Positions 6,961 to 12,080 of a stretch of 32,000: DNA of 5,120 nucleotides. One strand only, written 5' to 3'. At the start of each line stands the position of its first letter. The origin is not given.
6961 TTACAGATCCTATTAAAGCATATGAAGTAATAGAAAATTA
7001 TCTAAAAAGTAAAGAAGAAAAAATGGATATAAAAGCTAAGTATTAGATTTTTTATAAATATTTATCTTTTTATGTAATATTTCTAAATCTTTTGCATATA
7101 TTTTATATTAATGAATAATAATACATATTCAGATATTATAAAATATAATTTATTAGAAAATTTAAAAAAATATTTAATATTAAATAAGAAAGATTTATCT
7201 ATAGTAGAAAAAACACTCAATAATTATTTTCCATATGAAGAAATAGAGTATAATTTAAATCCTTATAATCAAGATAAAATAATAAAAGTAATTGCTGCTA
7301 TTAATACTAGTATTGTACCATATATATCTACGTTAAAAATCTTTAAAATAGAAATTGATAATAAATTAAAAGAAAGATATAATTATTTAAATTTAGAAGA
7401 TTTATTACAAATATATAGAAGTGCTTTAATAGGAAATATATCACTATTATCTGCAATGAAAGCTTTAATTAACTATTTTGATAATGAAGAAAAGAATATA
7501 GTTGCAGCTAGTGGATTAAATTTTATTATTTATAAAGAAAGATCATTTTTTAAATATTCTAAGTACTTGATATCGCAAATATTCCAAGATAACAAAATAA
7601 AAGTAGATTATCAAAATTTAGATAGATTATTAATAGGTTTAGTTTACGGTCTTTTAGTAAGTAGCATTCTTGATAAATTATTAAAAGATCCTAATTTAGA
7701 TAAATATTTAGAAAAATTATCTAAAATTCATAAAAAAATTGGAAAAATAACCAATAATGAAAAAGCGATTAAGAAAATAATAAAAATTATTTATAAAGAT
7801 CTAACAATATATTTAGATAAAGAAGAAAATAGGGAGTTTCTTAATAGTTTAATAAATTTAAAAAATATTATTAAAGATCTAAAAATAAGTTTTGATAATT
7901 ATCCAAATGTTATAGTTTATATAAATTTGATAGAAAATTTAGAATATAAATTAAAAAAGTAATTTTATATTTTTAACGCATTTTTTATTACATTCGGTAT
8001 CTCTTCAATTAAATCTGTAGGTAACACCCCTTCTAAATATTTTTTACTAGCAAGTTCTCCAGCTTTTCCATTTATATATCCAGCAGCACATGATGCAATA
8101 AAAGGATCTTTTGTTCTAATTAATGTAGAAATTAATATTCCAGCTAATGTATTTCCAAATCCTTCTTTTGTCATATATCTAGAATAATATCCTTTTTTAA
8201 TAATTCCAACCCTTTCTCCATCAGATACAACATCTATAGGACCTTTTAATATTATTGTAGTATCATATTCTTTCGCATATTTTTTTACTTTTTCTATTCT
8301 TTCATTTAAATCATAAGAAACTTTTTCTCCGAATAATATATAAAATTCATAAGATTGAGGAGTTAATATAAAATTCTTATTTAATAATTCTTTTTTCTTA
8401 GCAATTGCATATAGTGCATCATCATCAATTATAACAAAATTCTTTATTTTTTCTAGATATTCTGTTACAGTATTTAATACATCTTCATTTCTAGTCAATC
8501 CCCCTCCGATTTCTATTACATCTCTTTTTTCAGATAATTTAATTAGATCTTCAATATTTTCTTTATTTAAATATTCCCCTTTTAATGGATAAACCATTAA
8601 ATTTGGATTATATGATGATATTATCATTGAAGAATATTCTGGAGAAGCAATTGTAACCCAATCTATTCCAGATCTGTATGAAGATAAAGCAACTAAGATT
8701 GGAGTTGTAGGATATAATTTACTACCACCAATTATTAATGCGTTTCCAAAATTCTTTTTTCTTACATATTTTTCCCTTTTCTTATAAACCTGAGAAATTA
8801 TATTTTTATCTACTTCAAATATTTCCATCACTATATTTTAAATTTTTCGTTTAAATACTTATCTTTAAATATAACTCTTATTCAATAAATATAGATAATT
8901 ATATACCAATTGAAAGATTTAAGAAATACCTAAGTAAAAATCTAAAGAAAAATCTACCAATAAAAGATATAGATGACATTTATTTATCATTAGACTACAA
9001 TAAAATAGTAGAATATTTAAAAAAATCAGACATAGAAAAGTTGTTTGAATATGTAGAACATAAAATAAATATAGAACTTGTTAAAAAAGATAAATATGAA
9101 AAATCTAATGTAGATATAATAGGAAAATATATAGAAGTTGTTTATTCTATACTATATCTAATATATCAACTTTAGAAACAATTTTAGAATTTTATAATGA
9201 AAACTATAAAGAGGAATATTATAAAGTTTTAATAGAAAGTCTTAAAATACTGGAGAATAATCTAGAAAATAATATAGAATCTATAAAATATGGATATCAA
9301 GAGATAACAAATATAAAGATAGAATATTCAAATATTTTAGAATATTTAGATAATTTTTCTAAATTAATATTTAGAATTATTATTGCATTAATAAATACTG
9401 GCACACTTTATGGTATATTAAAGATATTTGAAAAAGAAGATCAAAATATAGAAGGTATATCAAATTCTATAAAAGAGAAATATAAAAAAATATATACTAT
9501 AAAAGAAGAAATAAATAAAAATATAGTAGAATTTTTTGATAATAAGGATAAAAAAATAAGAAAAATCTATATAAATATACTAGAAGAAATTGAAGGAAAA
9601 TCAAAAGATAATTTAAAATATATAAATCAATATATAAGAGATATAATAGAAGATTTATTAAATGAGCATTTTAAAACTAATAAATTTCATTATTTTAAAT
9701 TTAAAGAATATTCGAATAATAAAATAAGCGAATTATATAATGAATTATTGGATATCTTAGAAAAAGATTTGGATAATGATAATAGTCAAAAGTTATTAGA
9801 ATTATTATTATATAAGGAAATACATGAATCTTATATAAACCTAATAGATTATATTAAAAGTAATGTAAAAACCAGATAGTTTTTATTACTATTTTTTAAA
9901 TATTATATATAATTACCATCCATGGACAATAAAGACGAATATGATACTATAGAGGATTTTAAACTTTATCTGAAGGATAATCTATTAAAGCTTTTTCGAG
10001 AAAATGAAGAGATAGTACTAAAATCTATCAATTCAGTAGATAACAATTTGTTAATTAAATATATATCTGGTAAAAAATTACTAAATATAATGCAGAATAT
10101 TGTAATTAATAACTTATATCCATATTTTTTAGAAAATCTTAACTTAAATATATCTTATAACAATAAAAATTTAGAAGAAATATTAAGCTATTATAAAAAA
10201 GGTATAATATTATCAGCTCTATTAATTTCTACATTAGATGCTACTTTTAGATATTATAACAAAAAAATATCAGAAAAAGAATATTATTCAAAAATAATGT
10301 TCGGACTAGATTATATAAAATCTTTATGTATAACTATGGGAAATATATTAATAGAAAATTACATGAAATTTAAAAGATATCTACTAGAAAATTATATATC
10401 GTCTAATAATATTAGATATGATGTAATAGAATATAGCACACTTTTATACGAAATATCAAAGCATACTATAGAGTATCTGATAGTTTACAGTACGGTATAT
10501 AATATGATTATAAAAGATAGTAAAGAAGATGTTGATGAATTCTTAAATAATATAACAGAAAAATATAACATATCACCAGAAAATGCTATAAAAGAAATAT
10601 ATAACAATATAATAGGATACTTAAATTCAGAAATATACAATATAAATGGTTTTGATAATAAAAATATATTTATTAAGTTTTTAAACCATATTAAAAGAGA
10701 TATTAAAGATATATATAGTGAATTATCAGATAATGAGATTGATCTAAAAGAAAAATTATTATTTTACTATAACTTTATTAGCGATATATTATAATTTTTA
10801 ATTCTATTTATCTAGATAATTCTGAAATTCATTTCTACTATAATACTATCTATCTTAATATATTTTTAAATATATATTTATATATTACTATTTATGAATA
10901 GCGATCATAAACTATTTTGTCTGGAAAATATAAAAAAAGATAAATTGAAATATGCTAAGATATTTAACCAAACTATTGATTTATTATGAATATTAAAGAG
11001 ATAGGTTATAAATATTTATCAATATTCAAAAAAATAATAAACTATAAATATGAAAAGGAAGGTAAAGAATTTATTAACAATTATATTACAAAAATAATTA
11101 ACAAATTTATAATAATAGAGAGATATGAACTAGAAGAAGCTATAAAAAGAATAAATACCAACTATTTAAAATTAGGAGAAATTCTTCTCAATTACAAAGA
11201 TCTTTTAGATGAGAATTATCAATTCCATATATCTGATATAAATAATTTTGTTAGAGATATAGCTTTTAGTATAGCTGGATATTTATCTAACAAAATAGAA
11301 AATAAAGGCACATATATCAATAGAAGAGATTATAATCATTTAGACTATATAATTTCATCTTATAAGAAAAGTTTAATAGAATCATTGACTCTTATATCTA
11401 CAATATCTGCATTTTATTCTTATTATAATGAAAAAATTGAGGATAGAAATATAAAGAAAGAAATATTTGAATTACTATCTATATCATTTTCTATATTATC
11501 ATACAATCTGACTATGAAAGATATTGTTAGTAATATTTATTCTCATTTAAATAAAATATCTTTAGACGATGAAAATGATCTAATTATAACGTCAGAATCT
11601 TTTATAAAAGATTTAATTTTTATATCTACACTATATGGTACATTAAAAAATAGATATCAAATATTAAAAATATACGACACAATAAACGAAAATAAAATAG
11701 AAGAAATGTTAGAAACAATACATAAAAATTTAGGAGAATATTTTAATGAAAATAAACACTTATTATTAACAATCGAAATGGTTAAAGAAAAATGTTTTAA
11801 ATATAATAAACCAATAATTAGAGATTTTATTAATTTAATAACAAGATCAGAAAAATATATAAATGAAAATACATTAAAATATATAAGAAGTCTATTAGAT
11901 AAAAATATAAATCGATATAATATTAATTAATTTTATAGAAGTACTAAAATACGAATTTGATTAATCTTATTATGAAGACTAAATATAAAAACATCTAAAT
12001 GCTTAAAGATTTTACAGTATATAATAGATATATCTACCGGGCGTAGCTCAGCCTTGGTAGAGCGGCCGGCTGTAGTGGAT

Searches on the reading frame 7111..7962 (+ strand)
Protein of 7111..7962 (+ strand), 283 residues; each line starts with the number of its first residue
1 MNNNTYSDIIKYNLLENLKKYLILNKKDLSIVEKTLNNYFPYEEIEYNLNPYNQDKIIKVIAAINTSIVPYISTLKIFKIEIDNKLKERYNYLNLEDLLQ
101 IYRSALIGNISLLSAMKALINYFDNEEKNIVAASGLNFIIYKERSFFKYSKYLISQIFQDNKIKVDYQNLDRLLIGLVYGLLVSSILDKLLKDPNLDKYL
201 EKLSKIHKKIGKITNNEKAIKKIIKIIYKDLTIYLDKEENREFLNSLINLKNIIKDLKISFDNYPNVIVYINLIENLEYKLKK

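Call 5: search_protein_families(library=pfam, proteins=[window:7111-7962:+], max_evalue=1)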
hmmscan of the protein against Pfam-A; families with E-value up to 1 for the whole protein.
window:7111-7962:+ (283 aa): 3 families
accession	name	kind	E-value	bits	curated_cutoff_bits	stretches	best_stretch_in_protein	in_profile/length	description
PF14362.11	DUF4407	-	0.03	14.1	31.3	0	147-200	59-113/297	Domain of unknown function (DUF4407)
PF16043.11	DUF4795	-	0.053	13.3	34.8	1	193-244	83-135/208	Domain of unknown function (DUF4795)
PF17793.6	AHD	-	0.31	11.5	27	1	199-230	1-31/61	ANC1 homology domain (AHD)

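Call 21: search_protein_families(library=ncbifam, proteins=[window:7111-7962:+], max_evalue=1)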
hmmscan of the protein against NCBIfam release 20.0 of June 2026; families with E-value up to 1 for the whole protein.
window:7111-7962:+ (283 aa): 2 families
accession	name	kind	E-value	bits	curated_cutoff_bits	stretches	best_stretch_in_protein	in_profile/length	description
NF002091.1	PRK00924.1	equivalog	0.0055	16.2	250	1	150-201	22-73/277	5-dehydro-4-deoxy-D-glucuronate isomerase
TIGR02502.2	type_III_YscX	equivalog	0.23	11.8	30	0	183-204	35-56/122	type III secretion apparatus assembly protein SctX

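Call 52: search_protein_families(library=padloc, proteins=[window:7111-7962:+], max_evalue=1)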
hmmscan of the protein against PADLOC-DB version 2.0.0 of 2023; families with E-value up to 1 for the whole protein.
window:7111-7962:+ (283 aa): 0 families

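Call 53: search_protein_families(library=phrogs, proteins=[window:7111-7962:+], max_evalue=1)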
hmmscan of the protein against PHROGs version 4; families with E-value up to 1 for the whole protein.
window:7111-7962:+ (283 aa): 1 family
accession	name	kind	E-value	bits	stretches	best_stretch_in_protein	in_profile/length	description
phrog_30597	-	unknown function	0.014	16.1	1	84-172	38-123/231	-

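Call 82: list_cluster_members(proteins=[window:7111-7962:+, window:9922-10794:+, window:10986-11930:+, window:18008-18715:+, window:18874-19293:+, window:6762-7046:+, window:6030-6362:+, window:2863-3825:-, window:4456-4974:-, window:20606-21622:-])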
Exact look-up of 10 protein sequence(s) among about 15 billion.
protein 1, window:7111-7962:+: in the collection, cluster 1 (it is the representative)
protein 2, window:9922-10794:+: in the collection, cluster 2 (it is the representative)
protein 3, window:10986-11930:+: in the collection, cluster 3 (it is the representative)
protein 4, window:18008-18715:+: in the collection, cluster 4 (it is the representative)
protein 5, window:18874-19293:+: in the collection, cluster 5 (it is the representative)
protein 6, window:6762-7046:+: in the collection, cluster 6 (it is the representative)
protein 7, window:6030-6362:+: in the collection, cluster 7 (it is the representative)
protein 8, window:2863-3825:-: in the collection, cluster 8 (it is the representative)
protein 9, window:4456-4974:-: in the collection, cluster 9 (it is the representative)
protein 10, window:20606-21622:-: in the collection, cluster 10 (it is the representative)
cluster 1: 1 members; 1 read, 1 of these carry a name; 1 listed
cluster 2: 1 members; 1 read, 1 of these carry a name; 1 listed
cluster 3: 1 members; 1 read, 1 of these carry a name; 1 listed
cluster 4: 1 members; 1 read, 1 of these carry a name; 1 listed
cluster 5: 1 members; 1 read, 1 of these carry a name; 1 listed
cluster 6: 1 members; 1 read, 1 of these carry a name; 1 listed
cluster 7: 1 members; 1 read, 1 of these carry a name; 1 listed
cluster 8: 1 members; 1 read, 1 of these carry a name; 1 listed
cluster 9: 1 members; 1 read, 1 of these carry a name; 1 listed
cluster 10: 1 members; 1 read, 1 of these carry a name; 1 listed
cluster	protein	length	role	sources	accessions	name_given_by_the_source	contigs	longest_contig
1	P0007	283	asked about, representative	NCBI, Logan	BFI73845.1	hypothetical protein YN1_8320 [Nanoarchaeota archaeon]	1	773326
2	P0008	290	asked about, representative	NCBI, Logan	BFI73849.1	hypothetical protein YN1_8360 [Nanoarchaeota archaeon]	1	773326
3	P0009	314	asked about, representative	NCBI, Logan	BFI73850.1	hypothetical protein YN1_8370 [Nanoarchaeota archaeon]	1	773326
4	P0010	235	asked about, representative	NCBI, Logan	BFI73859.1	hypothetical protein YN1_8460 [Nanoarchaeota archaeon]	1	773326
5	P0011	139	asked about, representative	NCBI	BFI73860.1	hypothetical protein YN1_8470 [Nanoarchaeota archaeon]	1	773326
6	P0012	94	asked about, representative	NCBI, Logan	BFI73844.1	uncharacterized protein SSO10704 [Nanoarchaeota archaeon]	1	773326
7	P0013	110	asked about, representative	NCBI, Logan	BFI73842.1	hypothetical protein YN1_8290 [Nanoarchaeota archaeon]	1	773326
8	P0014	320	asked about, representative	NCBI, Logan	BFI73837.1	hypothetical protein YN1_8240 [Nanoarchaeota archaeon]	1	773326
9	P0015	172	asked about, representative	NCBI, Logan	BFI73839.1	hypothetical protein YN1_8260 [Nanoarchaeota archaeon]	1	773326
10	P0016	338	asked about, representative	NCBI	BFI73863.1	hypothetical protein YN1_8500 [Nanoarchaeota archaeon]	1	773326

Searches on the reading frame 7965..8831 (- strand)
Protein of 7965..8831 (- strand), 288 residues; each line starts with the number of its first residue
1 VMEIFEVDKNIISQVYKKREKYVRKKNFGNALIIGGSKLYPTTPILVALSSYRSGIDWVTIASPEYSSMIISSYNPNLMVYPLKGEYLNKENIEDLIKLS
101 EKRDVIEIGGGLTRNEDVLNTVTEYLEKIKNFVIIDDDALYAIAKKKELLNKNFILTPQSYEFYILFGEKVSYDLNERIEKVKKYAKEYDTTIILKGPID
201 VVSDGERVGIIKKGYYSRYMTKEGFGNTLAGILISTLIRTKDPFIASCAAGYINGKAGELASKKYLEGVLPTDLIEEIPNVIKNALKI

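Call 14: search_protein_families(library=pfam, proteins=[window:7965-8831:-], max_evalue=0.01)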
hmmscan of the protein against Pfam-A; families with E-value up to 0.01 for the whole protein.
window:7965-8831:- (288 aa): 4 families
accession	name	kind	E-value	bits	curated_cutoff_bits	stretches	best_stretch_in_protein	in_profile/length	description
PF01256.23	Carb_kinase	-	1.8e-42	146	27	1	31-280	1-242/242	NAD(P)H-hydrate dehydratase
PF02110.20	HK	-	1.3e-06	28.4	27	1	178-279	140-242/247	Hydroxyethylthiazole kinase family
PF00294.29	PfkB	-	9.3e-05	22.3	25.8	1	78-194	105-224/302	pfkB family carbohydrate kinase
PF08543.17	Phos_pyr_kin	-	0.00026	20.9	27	1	144-246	111-220/246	Phosphomethylpyrimidine kinase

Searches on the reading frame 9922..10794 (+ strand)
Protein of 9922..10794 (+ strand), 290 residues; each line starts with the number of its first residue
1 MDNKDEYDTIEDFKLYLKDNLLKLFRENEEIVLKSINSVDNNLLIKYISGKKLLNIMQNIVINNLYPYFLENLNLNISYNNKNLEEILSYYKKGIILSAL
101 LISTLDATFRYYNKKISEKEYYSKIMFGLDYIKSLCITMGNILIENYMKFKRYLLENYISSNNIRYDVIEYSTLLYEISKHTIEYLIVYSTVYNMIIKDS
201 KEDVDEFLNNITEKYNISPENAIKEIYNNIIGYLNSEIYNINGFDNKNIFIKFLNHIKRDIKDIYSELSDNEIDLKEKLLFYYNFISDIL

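Call 5: search_protein_families(library=pfam, proteins=[window:9922-10794:+], max_evalue=1)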
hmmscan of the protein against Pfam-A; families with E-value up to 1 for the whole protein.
window:9922-10794:+ (290 aa): 2 families
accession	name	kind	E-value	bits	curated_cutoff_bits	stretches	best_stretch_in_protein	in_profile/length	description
PF12229.13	PG_binding_4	-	0.0036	17.9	22.1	1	197-228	50-81/117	Putative peptidoglycan binding domain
PF18546.6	MetOD1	-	0.86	10.1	23.8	0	51-93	19-62/142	Methanogen output domain 1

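Call 21: search_protein_families(library=ncbifam, proteins=[window:9922-10794:+], max_evalue=1)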
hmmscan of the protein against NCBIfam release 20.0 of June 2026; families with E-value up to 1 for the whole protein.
window:9922-10794:+ (290 aa): 1 family
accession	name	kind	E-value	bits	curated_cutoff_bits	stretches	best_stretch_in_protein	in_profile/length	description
NF010671.0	PRK14068.1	equivalog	0.22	11.6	95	1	76-118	21-63/76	exodeoxyribonuclease VII small subunit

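Call 52: search_protein_families(library=padloc, proteins=[window:9922-10794:+], max_evalue=1)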
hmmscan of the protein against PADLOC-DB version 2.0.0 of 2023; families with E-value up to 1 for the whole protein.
window:9922-10794:+ (290 aa): 0 families

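Call 53: search_protein_families(library=phrogs, proteins=[window:9922-10794:+], max_evalue=1)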
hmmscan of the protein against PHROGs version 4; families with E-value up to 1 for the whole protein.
window:9922-10794:+ (290 aa): 2 families
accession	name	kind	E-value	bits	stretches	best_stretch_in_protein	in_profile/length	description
phrog_11473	-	DNA, RNA and nucleotide metabolism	0.11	13.4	1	176-218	78-120/160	HTH DNA binding protein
phrog_38879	-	unknown function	0.19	13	1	146-226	16-89/93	-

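Call 62: predict_structure(alignment_id=A6)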
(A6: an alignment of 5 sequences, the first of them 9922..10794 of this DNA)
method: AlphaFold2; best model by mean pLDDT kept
length: 290 residues; sequences in the alignment: 5
mean_pLDDT: 46.1   pTM: 0.32
mean pLDDT of the five models: 46.1, 44.1, 42.3, 41.1, 36.6
residues with pLDDT >= 90: 0; 70-90: 4; 50-70: 90; < 50: 196
segments of 3 or more residues with pLDDT < 50: 1-7, 44-51, 74-104, 115-247
pLDDT, mean of each block of 10 residues (from residue 1): 43 64 58 64 50 54 56 42 42 46 50 47 41 41 39 35 31 31 32 32 41 40 44 40 43 56 65 56 54
secondary structure, 60 per line:
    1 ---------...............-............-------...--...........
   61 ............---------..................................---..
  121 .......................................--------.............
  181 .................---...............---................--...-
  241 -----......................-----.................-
elements in order: H10-24 H26-37 H50-72 H82-115 H119-159 H168-197 H201-215 H219-234 H246-267 H273-289

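Call 66: fold_search(model_id=the predicted structure, library=pdb)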
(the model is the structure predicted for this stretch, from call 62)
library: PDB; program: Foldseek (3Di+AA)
matches with E <= 10: 42; with E <= 0.001: 0
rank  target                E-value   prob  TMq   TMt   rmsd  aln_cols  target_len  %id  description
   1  9d01                  2.2e+00  0.16  0.30  0.25  15.0       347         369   10  Crystal Structure of a-iTHR-201 (released 2025-12-10)
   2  2h7o                  2.4e+00  0.07  0.16  0.17  24.4       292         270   12  Crystal structure of the Rho-GTPase binding domain of YpkA (released 2006-09-19)
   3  5f3o_A                3.1e+00  0.11  0.19  0.27  15.8       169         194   14  Crystal structure of EhRNaseIII229 from Entamoeba histolytica complexed with Mn2+ (released 2016-12-28)
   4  9wuf                  3.1e+00  0.08  0.14  0.05  15.0       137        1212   14  Cryo-EM structure of Upx (released 2026-02-11)
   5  5cqs_C                3.1e+00  0.03  0.14  0.14  23.4       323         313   13  Dimerization of Elp1 is essential for Elongator complex assembly (released 2015-08-19)
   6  8ptx_D                3.6e+00  0.02  0.11  0.11  21.1       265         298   13  Cryo-EM structure of human Elp123 in complex with tRNA, acetyl-CoA, 5'-deoxyadenosine and methionine (released 2024-04-17)
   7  5f3p_A                3.8e+00  0.09  0.19  0.27  15.3       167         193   14  Crystal structure of a noncanonical Dicer protein from Entamoeba histolytica (released 2017-02-08)
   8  6kzh_B                4.0e+00  0.04  0.14  0.16  18.5       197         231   14  14-3-3 protein in Complex with CIC S173 phosphorylated peptide (released 2020-09-30)
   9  8ro1_I                4.2e+00  0.03  0.15  0.07  21.8       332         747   10  Structure of the C. elegans Intron Lariat Spliceosome double-primed for disassembly (ILS'') (released 2024-08-07)
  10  7obk_A                4.6e+00  0.07  0.20  0.24  16.5       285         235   12  Crystal structure of 14-3-3 sigma in complex with PKR phosphopeptide (released 2022-05-04)
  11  8b2i_A                4.6e+00  0.07  0.21  0.25  16.4       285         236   13  Ternary structure of 14-3-3s, ERRg phosphopeptide and dual-reactive compound 4 (released 2023-03-29)
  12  6yr5_D                4.8e+00  0.08  0.22  0.27  15.4       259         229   10  14-3-3 sigma in complex with hDMX-367 peptide (released 2021-11-03)
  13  8pr3_m                5.3e+00  0.08  0.24  0.15  18.2       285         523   11  Cytoplasmic dynein-1 heavy chain bound to JIP3-RH1 (released 2024-03-27)
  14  2kj8_MODEL_1_A        5.3e+00  0.06  0.13  0.26  13.2       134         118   10  NMR structure of fragment 87-196 from the putative phage integrase IntS of E. coli: Northeast Structural Genom (released 2009-07-07)
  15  3lw1_A                5.6e+00  0.06  0.20  0.24  16.5       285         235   12  Binary complex of 14-3-3 sigma and p53 pT387-peptide (released 2010-03-23)
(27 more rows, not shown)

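Call 84: search_dna_similar(query=window:9922-10794:+, collection=phages, mode=protein, max_evalue=1, max_rows=10)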
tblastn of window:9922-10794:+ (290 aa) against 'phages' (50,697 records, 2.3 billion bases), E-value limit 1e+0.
No match.

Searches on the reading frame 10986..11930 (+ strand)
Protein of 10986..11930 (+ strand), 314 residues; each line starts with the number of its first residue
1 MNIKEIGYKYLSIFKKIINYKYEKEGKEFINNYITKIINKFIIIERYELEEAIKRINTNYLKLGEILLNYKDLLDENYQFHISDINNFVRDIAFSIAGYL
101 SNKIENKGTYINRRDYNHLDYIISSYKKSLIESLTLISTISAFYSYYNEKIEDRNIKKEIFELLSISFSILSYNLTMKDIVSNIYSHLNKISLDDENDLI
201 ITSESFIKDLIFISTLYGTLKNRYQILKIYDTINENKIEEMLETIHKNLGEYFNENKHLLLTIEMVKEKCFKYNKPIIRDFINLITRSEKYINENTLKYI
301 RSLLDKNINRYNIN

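Call 5: search_protein_families(library=pfam, proteins=[window:10986-11930:+], max_evalue=1)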
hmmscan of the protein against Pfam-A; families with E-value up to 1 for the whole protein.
window:10986-11930:+ (314 aa): 2 families
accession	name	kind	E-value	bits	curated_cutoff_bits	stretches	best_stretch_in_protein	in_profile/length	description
PF23295.1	Arm_4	-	0.027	14.3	27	1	135-175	62-102/284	Armadillo-like repeats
PF24844.1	PolC_DP2_central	-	0.18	11.1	24.3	1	49-195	106-250/372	DNA polymerase II large subunit DP2, central domain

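Call 21: search_protein_families(library=ncbifam, proteins=[window:10986-11930:+], max_evalue=1)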
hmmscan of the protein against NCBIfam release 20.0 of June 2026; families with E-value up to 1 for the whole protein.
window:10986-11930:+ (314 aa): 2 families
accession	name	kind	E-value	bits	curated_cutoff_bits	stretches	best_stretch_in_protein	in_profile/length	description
NF007113.1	PRK09562.1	equivalog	0.12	11.9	208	1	36-87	28-84/251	nucleoside triphosphate pyrophosphohydrolase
NF053729.1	c-di-GMP_motif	domain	0.13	12.1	38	1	43-69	11-37/53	cyclic di-GMP-binding domain-containing protein, MshE-related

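Call 52: search_protein_families(library=padloc, proteins=[window:10986-11930:+], max_evalue=1)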
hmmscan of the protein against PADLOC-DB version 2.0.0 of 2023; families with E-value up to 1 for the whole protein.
window:10986-11930:+ (314 aa): 0 families

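Call 53: search_protein_families(library=phrogs, proteins=[window:10986-11930:+], max_evalue=1)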
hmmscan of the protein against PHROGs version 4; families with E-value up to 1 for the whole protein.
window:10986-11930:+ (314 aa): 2 families
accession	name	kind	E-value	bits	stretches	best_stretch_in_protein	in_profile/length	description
phrog_22656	-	unknown function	0.014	16.6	1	233-286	49-101/108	-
phrog_18035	-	unknown function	0.66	11.1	1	222-256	4-38/55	-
